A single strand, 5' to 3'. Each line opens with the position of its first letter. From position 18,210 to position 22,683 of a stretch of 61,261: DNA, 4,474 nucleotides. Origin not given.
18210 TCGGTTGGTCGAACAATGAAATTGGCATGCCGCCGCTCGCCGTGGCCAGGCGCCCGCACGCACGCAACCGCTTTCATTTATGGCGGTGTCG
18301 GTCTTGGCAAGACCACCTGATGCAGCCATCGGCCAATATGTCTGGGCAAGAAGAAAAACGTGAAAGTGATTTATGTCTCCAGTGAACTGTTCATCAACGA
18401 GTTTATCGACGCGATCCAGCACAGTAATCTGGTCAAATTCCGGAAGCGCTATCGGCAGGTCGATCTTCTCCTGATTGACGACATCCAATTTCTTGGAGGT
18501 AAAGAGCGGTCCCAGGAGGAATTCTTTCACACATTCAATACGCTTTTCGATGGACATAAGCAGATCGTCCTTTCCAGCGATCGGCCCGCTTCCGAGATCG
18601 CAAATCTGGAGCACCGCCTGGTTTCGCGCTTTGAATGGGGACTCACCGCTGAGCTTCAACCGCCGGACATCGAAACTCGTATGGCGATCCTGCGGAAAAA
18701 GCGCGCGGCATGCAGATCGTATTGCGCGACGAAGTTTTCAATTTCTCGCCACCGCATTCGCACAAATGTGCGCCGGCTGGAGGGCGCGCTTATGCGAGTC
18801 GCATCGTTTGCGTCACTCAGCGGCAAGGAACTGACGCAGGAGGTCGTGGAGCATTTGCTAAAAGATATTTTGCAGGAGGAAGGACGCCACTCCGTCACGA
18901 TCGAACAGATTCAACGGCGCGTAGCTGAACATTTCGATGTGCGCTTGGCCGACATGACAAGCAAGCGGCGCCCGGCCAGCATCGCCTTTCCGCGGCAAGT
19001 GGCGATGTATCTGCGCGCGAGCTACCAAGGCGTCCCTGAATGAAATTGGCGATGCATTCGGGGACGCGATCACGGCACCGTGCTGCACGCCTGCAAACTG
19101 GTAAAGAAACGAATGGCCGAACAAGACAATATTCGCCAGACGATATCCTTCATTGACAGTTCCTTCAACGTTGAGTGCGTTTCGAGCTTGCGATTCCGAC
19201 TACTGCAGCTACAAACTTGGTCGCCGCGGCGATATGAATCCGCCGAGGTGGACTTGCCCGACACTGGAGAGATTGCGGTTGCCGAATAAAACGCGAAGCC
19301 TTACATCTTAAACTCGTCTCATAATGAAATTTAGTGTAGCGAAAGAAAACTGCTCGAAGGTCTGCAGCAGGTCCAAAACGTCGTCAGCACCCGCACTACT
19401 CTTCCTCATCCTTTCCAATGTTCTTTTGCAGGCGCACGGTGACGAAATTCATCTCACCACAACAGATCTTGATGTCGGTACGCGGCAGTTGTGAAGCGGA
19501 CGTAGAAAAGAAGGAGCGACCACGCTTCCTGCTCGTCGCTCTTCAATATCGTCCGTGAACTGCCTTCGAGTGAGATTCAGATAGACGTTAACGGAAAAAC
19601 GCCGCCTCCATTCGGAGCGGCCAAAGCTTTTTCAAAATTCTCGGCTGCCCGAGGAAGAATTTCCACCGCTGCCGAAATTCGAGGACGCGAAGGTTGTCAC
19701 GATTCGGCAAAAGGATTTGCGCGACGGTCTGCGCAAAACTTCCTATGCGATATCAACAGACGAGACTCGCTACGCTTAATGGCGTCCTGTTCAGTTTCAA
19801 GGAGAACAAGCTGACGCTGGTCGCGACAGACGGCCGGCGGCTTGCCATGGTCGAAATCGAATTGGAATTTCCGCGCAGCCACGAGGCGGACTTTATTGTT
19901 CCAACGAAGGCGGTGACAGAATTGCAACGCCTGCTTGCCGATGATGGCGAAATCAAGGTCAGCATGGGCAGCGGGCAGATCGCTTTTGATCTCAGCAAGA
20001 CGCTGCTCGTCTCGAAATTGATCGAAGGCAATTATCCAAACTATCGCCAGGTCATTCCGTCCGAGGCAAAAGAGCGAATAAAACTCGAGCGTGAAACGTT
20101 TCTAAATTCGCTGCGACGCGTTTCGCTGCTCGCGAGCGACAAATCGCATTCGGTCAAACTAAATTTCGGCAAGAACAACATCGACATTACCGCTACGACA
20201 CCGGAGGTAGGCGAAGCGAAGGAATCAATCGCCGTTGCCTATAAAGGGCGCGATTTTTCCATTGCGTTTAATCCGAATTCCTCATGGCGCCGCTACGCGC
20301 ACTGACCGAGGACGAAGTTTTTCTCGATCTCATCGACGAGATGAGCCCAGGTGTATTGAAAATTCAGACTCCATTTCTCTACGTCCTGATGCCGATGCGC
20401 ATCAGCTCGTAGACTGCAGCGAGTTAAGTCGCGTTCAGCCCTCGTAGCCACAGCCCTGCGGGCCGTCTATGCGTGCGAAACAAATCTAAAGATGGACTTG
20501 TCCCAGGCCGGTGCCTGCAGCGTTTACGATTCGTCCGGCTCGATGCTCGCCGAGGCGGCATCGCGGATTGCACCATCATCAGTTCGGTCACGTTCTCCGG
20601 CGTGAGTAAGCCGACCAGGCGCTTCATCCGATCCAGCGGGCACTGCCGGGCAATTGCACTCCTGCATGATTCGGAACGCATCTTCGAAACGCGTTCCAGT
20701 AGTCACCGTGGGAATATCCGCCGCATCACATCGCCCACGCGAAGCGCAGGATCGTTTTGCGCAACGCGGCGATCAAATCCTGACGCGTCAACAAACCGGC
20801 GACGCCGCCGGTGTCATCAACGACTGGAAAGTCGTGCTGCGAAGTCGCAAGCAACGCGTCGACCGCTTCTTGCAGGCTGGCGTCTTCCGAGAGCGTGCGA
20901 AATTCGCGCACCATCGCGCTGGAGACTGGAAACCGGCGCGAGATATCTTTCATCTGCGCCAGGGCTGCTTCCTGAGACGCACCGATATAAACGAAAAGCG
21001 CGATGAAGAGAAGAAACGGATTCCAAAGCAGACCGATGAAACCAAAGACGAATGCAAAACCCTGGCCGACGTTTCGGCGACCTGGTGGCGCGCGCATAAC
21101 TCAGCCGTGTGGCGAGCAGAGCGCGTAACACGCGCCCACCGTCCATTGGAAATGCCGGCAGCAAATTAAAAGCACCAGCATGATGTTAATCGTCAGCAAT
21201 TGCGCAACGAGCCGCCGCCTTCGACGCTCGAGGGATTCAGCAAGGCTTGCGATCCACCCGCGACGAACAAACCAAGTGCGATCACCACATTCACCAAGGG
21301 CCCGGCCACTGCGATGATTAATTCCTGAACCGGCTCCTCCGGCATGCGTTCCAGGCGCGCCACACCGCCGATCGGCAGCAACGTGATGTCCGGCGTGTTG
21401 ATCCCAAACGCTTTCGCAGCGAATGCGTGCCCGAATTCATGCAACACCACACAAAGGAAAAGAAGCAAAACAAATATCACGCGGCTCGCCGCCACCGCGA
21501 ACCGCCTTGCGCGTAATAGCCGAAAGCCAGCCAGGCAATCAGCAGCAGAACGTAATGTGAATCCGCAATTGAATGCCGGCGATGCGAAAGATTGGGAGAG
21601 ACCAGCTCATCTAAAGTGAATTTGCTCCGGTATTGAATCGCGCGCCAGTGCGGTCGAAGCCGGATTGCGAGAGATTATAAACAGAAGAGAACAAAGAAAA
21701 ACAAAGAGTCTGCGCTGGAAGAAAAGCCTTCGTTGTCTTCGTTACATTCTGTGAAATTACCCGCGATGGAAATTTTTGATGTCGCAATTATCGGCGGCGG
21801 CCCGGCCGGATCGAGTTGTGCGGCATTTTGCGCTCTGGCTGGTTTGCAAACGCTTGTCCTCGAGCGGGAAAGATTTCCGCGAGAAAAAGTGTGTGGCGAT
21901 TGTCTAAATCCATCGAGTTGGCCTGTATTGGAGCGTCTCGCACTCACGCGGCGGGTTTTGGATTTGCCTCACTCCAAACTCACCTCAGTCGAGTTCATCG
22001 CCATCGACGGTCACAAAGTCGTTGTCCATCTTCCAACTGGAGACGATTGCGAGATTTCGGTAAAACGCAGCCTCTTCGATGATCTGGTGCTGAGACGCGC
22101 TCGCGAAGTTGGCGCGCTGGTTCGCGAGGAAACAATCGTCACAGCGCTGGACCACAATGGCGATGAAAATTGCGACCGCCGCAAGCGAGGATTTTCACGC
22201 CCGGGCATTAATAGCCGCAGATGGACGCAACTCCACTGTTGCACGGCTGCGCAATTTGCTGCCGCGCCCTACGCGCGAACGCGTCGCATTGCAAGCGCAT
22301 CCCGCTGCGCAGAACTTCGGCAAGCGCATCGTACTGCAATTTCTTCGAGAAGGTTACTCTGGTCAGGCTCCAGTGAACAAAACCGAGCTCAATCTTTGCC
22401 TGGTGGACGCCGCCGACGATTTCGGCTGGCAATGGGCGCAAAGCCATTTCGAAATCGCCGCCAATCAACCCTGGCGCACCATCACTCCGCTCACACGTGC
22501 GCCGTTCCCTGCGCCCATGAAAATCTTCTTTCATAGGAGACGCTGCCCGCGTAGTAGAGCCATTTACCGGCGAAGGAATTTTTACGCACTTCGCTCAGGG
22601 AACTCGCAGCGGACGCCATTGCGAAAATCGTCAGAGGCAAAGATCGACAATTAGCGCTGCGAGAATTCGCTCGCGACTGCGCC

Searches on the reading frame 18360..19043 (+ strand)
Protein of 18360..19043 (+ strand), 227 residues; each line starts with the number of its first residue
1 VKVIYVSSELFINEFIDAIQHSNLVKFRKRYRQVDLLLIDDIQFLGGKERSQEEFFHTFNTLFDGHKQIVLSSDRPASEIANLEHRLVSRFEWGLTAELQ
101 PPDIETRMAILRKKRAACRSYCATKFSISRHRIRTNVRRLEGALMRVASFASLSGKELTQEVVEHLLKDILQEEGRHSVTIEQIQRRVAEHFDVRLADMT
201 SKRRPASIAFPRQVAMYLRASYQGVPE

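Call 48: find_encoding_contigs(protein=window:18360-19043:+, flank=6000, max_places=6)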
Protein window:18360-19043:+ (227 aa): no gene with exactly this product is on record in the collection.

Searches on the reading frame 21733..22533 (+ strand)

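Call 66: search_protein_families(library=pfam, proteins=[window:21733-22533:+], max_evalue=0.00001)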
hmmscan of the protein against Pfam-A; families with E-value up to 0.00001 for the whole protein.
window:21733-22533:+ (267 aa): 2 families
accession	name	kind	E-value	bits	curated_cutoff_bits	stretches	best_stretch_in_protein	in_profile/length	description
PF01494.25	FAD_binding_3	-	2.5e-11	43.8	22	1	16-145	3-132/349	FAD binding domain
PF01266.30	DAO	-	2.4e-07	31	27.9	1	16-49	1-34/353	FAD dependent oxidoreductase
